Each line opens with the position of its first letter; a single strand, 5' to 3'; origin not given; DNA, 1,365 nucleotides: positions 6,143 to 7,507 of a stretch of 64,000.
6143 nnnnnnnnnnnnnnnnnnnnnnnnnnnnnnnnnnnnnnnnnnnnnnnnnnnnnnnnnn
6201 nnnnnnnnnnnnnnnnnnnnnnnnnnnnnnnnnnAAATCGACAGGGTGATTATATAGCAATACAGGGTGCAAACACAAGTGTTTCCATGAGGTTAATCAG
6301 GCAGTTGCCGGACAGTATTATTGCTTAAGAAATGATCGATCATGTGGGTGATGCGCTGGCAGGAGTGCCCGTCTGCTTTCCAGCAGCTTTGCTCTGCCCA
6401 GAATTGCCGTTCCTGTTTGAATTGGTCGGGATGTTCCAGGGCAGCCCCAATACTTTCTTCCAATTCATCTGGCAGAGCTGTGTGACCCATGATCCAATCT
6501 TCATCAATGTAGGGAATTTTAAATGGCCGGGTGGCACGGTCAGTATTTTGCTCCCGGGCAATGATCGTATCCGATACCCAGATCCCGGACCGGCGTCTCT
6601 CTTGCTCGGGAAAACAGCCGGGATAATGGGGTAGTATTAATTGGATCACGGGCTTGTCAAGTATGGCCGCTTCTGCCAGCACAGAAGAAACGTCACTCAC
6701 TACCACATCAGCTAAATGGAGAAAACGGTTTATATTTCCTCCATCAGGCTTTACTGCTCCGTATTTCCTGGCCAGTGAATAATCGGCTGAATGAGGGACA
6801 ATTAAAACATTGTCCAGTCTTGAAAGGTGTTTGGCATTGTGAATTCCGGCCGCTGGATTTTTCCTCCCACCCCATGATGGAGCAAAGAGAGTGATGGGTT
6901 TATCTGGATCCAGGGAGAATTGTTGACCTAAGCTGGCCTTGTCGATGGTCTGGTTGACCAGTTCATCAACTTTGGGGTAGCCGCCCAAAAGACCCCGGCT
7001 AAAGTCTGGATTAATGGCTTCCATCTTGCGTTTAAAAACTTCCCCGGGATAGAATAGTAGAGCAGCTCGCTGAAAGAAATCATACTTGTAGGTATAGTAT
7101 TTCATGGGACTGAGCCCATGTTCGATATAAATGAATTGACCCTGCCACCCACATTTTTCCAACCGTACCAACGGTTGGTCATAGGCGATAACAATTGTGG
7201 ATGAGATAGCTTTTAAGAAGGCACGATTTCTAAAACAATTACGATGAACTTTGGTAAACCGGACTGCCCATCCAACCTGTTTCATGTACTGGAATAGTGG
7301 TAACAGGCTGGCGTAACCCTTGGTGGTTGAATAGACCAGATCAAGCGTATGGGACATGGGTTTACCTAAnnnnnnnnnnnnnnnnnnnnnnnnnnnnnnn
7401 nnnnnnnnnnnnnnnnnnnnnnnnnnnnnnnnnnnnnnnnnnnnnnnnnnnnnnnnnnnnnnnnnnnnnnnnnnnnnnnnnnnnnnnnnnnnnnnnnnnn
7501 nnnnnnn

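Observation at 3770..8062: Teichoic-acid-like phospho-alcohol decoration operon in a diderm: IspD/TarI-like, TagF-like, LicC-like, tandem LicD, GT42 sialyltransferase-like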

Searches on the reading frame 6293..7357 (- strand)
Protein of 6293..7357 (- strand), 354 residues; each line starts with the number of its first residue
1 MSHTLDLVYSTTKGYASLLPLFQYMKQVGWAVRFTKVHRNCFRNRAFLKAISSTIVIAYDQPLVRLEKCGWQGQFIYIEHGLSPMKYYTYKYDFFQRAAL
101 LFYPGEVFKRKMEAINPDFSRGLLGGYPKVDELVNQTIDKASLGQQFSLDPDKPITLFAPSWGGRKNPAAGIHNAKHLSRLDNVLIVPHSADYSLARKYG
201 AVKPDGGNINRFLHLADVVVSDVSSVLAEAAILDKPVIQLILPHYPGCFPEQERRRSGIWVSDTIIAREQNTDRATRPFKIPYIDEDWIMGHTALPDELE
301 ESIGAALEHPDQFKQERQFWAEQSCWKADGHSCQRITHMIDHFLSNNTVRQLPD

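Call 3: search_protein_families(library=pfam, proteins=[window:6293-7357:-], max_evalue=0.01)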
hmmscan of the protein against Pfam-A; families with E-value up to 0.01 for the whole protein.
window:6293-7357:- (354 aa): 1 family
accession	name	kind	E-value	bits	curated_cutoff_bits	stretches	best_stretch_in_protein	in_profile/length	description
PF04464.20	Glyphos_transf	-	3.1e-10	40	22.1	1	116-238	154-290/367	CDP-Glycerol:Poly(glycerophosphate) glycerophosphotransferase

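Call 4: search_protein_families(library=ncbifam, proteins=[window:6293-7357:-], max_evalue=0.01)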
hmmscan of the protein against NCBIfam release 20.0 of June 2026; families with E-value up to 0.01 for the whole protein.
window:6293-7357:- (354 aa): 3 families
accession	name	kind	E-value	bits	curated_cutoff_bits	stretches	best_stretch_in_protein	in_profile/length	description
NF041711.1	TagprimaseTarB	equivalog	0.00079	18.8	500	1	126-238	182-290/362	teichoic acid glycerol-phosphate primase TarB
NF046086.1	BFO_1060_trans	domain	0.0015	17.8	200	0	298-344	313-364/365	BFO_1060 family glycosyltransferase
NF041712.1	techglyph_taseTarF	equivalog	0.0038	16.3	550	0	114-166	170-225/388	teichoic acid glycerol-phosphate transferase TarF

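Call 12: search_solved_structures(query=window:6293-7357:-, max_evalue=1, show_alignments=2)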
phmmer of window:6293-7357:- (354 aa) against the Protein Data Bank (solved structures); distinct sequences matched with E-value up to 1: 4.
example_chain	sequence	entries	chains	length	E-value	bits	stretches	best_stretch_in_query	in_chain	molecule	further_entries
8qoy_A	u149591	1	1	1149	0.0063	18.9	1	125-243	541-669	TagF-like capsule polymerase Cps3D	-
3l7m_A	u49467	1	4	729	0.13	14.6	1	114-183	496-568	Teichoic acid biosynthesis protein F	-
3l7j_A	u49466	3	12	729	0.14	14.4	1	114-183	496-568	Teichoic acid biosynthesis protein F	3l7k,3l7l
3l7i_A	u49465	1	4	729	0.14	14.4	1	114-183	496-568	Teichoic acid biosynthesis protein F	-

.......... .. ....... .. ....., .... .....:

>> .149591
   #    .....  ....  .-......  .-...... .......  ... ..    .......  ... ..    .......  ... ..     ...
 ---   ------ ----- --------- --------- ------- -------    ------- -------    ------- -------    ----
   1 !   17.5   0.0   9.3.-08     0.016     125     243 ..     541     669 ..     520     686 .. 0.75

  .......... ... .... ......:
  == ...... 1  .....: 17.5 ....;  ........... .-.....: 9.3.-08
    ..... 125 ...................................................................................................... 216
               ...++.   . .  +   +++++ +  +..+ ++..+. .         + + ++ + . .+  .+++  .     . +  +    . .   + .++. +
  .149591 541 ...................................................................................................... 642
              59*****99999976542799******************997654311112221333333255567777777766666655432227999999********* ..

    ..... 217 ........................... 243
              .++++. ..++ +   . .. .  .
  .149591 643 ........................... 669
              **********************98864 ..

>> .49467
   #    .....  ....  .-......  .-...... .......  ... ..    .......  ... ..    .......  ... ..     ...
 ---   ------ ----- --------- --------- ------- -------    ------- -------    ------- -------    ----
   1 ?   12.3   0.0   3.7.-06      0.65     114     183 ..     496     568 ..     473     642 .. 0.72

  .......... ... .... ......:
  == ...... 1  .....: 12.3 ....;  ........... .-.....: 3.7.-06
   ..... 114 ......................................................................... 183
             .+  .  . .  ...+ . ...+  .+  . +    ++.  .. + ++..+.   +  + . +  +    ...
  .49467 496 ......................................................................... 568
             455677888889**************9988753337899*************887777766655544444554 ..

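Call 35: find_homologous_proteins(query=window:6293-7357:-, max_evalue=0.001)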
Query window:6293-7357:- (354 aa): 164 proteins with E <= 0.001 among 3572 candidates; the best 120 are listed.
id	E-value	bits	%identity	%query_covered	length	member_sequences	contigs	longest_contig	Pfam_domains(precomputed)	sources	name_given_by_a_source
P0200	3.6e-245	831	100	100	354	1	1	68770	PF04464.21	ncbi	-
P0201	1.7e-192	657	77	100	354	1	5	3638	PF04464.21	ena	-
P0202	9.6e-190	648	77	99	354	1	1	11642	PF04464.21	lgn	-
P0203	1.2e-188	645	76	100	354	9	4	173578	PF04464.21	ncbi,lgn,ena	-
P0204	3.2e-187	640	75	100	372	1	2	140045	PF04464.21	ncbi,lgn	-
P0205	1.4e-185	635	75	100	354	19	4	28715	PF04464.21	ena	-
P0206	9.0e-185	632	75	100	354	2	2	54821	PF04464.21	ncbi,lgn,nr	ncbi:MAG: CDP-glycerol glycerophosphotransferase family protein [Candidatus Marinimicrobia bacterium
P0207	3.6e-184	630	75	99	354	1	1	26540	PF04464.21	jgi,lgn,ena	-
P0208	8.7e-183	625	74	100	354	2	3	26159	PF04464.21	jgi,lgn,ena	-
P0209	1.6e-182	625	73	99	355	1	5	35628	PF04464.21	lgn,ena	-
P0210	4.7e-182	623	74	99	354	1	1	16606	PF04464.21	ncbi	-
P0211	6.5e-182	623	75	99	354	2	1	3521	PF04464.21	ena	-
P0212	1.1e-180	619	73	100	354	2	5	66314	PF04464.21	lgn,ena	-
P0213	1.2e-180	618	74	99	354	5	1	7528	PF04464.21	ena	-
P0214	2.1e-179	614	73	100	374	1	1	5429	PF04464.21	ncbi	-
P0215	2.3e-179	614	71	99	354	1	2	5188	PF04464.21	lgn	-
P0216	5.3e-179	613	74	100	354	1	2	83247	PF04464.21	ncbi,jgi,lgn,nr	ncbi:CDP-glycerol glycerophosphotransferase family protein [bacterium]|nr:CDP-glycerol glycerophosph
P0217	1.1e-178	612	72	99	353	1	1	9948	PF04464.21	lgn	-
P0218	1.2e-178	612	73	100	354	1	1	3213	PF04464.21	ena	-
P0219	2.8e-178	611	71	100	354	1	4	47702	PF04464.21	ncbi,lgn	-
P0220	4.8e-178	610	72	99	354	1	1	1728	PF04464.21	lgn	-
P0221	6.1e-178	610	74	99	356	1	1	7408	PF04464.21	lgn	-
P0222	9.1e-178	609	74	100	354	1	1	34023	PF04464.21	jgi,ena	-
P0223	1.2e-177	609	72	99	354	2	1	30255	PF04464.21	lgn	-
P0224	2.2e-177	608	72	99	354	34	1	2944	PF04464.21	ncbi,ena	-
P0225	9.0e-177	606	71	100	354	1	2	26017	PF04464.21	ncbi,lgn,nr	ncbi:MAG: CDP-glycerol glycerophosphotransferase family protein [Candidatus Marinimicrobia bacterium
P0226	1.4e-176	605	72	99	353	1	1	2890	PF04464.21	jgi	jgi:hypothetical protein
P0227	2.0e-176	605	70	99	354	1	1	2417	PF04464.21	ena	-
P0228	5.9e-176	603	72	99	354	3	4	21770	PF04464.21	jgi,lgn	jgi:hypothetical protein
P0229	9.6e-176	602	70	99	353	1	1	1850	PF04464.21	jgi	-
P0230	1.2e-175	602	71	99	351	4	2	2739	PF04464.21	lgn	-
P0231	1.3e-175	602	72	100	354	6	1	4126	PF04464.21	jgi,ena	-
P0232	2.9e-175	601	72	99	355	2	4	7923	PF04464.21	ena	-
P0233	1.8e-173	595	70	100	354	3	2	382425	PF04464.21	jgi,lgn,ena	-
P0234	4.6e-172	590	71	99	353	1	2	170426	PF04464.21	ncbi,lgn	-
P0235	2.5e-171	588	74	93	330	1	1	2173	PF04464.21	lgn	-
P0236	1.6e-169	582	68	99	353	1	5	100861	PF04464.21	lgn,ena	-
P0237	6.9e-162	557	69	92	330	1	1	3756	PF04464.21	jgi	-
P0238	1.8e-158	545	66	97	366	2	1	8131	PF04464.21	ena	-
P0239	4.0e-158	544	64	98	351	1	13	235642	PF04464.21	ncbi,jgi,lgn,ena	-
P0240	4.4e-153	528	61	98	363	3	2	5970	PF04464.21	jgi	-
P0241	9.1e-152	523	74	84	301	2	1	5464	PF04464.21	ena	-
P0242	9.8e-151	520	70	86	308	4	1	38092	PF04464.21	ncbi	-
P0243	3.1e-149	515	60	98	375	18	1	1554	PF04464.21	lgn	-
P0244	8.7e-149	514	60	98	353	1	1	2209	PF04464.21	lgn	-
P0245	3.3e-148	512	62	99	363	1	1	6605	PF04464.21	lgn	-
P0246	1.4e-147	510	59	99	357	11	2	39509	PF04464.21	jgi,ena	-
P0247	1.8e-147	509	61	98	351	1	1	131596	PF04464.21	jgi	jgi:hypothetical protein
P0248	5.7e-147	508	78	80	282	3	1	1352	PF04464.21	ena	-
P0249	9.3e-145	500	64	92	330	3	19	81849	PF04464.21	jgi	-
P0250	3.5e-140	485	56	98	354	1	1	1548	PF04464.21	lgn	-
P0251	2.6e-139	482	56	99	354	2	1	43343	PF04464.21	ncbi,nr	ncbi:MAG: hypothetical protein GXO91_02795 [FCB group bacterium]|nr:hypothetical protein [FCB group 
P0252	3.4e-137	475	60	93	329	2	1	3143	PF04464.21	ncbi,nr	ncbi:MAG: CDP-glycerol glycerophosphotransferase family protein [Nitrosopumilus sp.]|nr:CDP-glycerol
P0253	1.0e-136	474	59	97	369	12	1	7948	PF04464.21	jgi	-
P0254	1.4e-133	464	62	88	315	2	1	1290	PF04464.21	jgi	-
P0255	2.9e-132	459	57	98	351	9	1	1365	PF04464.21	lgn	-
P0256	1.0e-130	454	56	99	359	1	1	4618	PF04464.21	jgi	-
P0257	3.5e-130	452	52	100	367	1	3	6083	PF04464.21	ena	-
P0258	4.2e-130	452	54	98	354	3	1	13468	PF04464.21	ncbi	-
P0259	4.4e-130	452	54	99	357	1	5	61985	PF04464.21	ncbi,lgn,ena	-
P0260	5.0e-130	452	53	99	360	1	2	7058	PF04464.21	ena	-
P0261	6.8e-130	451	54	99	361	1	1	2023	PF04464.21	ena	-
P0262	1.7e-129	450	71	76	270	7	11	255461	PF04464.21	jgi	jgi:CDP-glycerol glycerophosphotransferase (TagB/SpsB family)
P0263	5.2e-129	449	54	98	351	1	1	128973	PF04464.21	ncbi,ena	-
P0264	1.0e-128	448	54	98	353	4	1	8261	PF04464.21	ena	-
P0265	3.2e-128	446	54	98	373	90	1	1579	PF04464.21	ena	-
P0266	6.9e-128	445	52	99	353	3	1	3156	PF04464.21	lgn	-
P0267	9.5e-128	444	51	99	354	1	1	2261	PF04464.21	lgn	-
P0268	1.2e-127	444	51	100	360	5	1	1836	PF04464.21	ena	-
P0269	1.8e-127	444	53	100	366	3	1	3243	PF04464.21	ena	-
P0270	2.1e-127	443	52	100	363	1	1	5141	PF04464.21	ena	-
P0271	5.4e-127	442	54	98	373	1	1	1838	PF04464.21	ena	-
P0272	5.9e-127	442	52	99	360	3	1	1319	PF04464.21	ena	-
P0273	2.1e-126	440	54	98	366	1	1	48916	PF04464.21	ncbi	-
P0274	2.7e-126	440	51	99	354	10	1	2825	PF04464.21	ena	-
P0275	5.2e-126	439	55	99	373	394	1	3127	PF04464.21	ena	-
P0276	6.1e-126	438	54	99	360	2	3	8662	PF04464.21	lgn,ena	-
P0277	6.3e-126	438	51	100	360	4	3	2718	PF04464.21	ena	-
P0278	7.6e-126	438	51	100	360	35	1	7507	PF04464.21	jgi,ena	-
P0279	8.1e-126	438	54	99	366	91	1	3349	PF04464.21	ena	-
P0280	2.3e-125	437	52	100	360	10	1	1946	PF04464.21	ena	-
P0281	2.6e-125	436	55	98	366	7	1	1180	PF04464.21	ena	-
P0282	2.9e-125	436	50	100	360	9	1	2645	PF04464.21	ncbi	-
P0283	4.0e-125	436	51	99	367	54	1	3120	PF04464.21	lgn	-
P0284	6.2e-125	435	55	99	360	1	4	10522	PF04464.21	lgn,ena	-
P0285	1.7e-124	434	51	99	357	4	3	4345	PF04464.21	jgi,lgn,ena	-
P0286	3.2e-124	433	50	99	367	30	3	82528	PF04464.21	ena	-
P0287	3.4e-124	433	54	99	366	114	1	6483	PF04464.21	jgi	-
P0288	3.4e-124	433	51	99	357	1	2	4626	PF04464.21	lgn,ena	-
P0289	1.7e-123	430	51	99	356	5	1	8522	PF04464.21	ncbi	ncbi:MAG: CDP-glycerol glycerophosphotransferase family protein [Fidelibacterota bacterium]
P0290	3.0e-123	430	52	99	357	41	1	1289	PF04464.21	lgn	-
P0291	4.3e-123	429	52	97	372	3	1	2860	PF04464.21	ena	-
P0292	4.7e-123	429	50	98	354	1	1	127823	PF04464.21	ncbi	-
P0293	7.8e-123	428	52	99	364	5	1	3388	PF04464.21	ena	-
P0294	1.9e-122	427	51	99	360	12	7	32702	PF04464.21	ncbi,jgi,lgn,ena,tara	tara:strand:+ start:933 stop:2015 length:1083 start_codon:yes stop_codon:yes gene_type:complete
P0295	2.3e-122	427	52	99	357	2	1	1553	PF04464.21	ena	-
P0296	2.4e-122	427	53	99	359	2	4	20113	PF04464.21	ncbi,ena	-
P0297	2.6e-122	427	51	98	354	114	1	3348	PF04464.21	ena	-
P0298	3.4e-121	423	74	69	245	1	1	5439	PF04464.21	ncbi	-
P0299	3.6e-121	423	50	99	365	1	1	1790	PF04464.21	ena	-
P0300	6.3e-121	422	53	94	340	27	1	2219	PF04464.21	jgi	-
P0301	1.0e-120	421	53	94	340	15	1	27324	PF04464.21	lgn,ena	-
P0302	1.7e-120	421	52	94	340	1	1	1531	PF04464.21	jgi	jgi:hypothetical protein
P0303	1.8e-120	421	50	97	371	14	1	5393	PF04464.21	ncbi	-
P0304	2.1e-120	420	49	99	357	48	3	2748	PF04464.21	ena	-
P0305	2.8e-120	420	48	98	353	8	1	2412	PF04464.21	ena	-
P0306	2.9e-120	420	50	99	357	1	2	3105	PF04464.21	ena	-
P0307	7.0e-120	419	50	100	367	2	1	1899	PF04464.21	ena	-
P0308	9.5e-120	418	50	99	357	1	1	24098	PF04464.21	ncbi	-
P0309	2.3e-119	417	50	97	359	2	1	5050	PF04464.21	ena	-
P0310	2.9e-119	417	50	99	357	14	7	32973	PF04464.21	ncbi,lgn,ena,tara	tara:strand:- start:3713 stop:4786 length:1074 start_codon:yes stop_codon:yes gene_type:complete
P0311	4.3e-119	416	49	99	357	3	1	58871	PF04464.21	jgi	jgi:CDP-glycerol glycerophosphotransferase (TagB/SpsB family)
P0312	5.4e-119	416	49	99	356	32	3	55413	PF04464.21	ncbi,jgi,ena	-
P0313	7.5e-119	415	51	98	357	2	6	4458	PF04464.21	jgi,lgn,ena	-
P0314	1.0e-118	415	49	99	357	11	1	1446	PF04464.21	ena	-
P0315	2.0e-118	414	50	99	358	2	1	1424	PF04464.21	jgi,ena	-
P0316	2.2e-118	414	52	97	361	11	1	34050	PF04464.21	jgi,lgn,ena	-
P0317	2.7e-118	413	52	96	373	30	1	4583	PF04464.21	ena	-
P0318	5.8e-118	412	52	99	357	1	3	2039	PF04464.21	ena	-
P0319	6.9e-118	412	50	99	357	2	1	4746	PF04464.21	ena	-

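Call 38: search_solved_structures(query=A1, max_evalue=1, show_alignments=2)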
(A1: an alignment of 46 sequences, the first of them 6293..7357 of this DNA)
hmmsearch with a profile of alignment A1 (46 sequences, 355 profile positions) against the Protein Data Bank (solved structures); distinct sequences matched with E-value up to 1: 1.
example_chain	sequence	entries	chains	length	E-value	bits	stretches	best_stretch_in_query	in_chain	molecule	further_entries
8va1_A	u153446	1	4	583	0.0019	20.3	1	125-240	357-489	Teichoic acid ribitol-phosphate polymerase TarL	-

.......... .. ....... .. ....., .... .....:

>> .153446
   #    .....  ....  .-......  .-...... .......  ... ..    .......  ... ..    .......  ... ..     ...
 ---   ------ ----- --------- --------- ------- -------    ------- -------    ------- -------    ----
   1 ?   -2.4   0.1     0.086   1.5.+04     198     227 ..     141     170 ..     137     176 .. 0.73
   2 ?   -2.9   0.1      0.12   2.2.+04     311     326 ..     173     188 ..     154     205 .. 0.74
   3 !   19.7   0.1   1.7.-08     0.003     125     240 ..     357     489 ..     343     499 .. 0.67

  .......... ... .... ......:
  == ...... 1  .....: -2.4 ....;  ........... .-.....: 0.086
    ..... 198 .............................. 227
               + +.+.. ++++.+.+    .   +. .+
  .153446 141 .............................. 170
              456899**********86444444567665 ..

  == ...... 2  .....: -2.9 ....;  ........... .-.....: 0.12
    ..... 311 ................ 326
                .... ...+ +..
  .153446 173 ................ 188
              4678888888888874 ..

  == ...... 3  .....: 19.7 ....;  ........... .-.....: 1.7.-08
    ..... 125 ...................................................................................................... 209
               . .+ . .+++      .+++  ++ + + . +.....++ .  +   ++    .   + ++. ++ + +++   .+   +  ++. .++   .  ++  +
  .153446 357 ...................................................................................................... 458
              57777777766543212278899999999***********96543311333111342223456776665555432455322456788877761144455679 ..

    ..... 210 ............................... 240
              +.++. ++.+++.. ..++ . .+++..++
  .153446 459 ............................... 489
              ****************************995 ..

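Call 51: predict_structure(alignment_id=A1)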
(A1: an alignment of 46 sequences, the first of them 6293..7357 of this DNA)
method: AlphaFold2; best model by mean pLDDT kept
length: 354 residues; sequences in the alignment: 46
mean_pLDDT: 95.1   pTM: 0.92
mean pLDDT of the five models: 95.1, 94.3, 93.9, 93.6, 91.1
residues with pLDDT >= 90: 329; 70-90: 23; 50-70: 2; < 50: 0
segments of 3 or more residues with pLDDT < 50: none
pLDDT, mean of each block of 10 residues (from residue 1): 88 91 97 96 94 96 96 97 95 96 98 97 96 96 96 97 92 95 95 94 88 98 97 98 93 87 95 96 97 97 98 98 97 97 97 80
secondary structure, 60 per line:
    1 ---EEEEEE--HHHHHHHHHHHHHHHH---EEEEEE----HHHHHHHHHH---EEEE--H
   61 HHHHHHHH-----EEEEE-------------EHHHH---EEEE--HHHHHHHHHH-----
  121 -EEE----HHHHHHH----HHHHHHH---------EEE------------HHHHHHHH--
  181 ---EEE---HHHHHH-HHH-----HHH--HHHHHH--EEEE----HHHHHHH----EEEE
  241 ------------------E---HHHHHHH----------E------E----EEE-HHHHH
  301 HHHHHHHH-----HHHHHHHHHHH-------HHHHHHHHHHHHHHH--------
elements in order: E4-9 H12-27 E31-36 H41-50 E54-57 H60-68 E74-78 H93-96 E100-103 H106-115 E122-124 H129-135 H140-146 E156-158 H171-178 E184-186 H190-195 H210-215 E218-221 H226-232 E237-240 H263-269 E292-294 H296-308 H314-324 H332-346

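Call 55: fold_search(model_id=the predicted structure, library=pdb)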
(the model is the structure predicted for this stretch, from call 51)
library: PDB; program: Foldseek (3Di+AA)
matches with E <= 10: 1249; with E <= 0.001: 174
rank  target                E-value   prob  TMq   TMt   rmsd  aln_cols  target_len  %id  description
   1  3l7m_D                1.0e-12  1.00  0.63  0.56   6.4       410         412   16  Structure of the Wall Teichoic Acid Polymerase TagF, H548A (released 2010-04-28)
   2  3l7j_A                1.5e-12  1.00  0.65  0.58   5.9       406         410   16  Structure of the Wall Teichoic Acid Polymerase TagF, H444N variant (released 2010-04-28)
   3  3l7m_B                2.0e-12  1.00  0.64  0.57   6.1       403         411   17  Structure of the Wall Teichoic Acid Polymerase TagF, H548A (released 2010-04-28)
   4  3l7m_A                2.3e-12  1.00  0.65  0.57   6.1       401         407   17  Structure of the Wall Teichoic Acid Polymerase TagF, H548A (released 2010-04-28)
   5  3l7j_D                2.9e-12  1.00  0.65  0.57   5.9       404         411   16  Structure of the Wall Teichoic Acid Polymerase TagF, H444N variant (released 2010-04-28)
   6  3l7j_B                3.7e-12  1.00  0.61  0.54   6.5       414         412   16  Structure of the Wall Teichoic Acid Polymerase TagF, H444N variant (released 2010-04-28)
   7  3l7k_B                3.9e-12  1.00  0.66  0.58   6.0       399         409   17  Structure of the Wall Teichoic Acid Polymerase TagF, H444N + CDPG (15 minute soak) (released 2010-04-28)
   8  3l7j_C                6.9e-12  1.00  0.64  0.56   5.8       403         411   17  Structure of the Wall Teichoic Acid Polymerase TagF, H444N variant (released 2010-04-28)
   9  3l7i_D                9.3e-12  1.00  0.64  0.57   6.2       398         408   17  Structure of the Wall Teichoic Acid Polymerase TagF (released 2010-04-28)
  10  3l7i_A                1.2e-11  1.00  0.64  0.56   6.3       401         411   17  Structure of the Wall Teichoic Acid Polymerase TagF (released 2010-04-28)
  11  3l7k_D                1.8e-11  1.00  0.64  0.58   5.4       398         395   17  Structure of the Wall Teichoic Acid Polymerase TagF, H444N + CDPG (15 minute soak) (released 2010-04-28)
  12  3l7l_D                2.0e-11  1.00  0.64  0.57   5.8       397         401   17  Structure of the Wall Teichoic Acid Polymerase TagF, H444N + CDPG (30 minute soak) (released 2010-04-28)
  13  8qoy                  3.6e-11  1.00  0.58  0.23   6.1       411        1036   14  Capsular polysaccharide synthesis multienzyme of Actinobacillus Pleuropneumoniae serotype 3 (released 2024-07-03)
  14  5enz_B                5.1e-10  1.00  0.55  0.52   8.7       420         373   12  S. aureus MnaA-UDP co-structure (released 2016-04-27)
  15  1f6d_C                6.9e-10  1.00  0.53  0.51   7.5       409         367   14  THE STRUCTURE OF UDP-N-ACETYLGLUCOSAMINE 2-EPIMERASE FROM E. COLI. (released 2000-12-13)
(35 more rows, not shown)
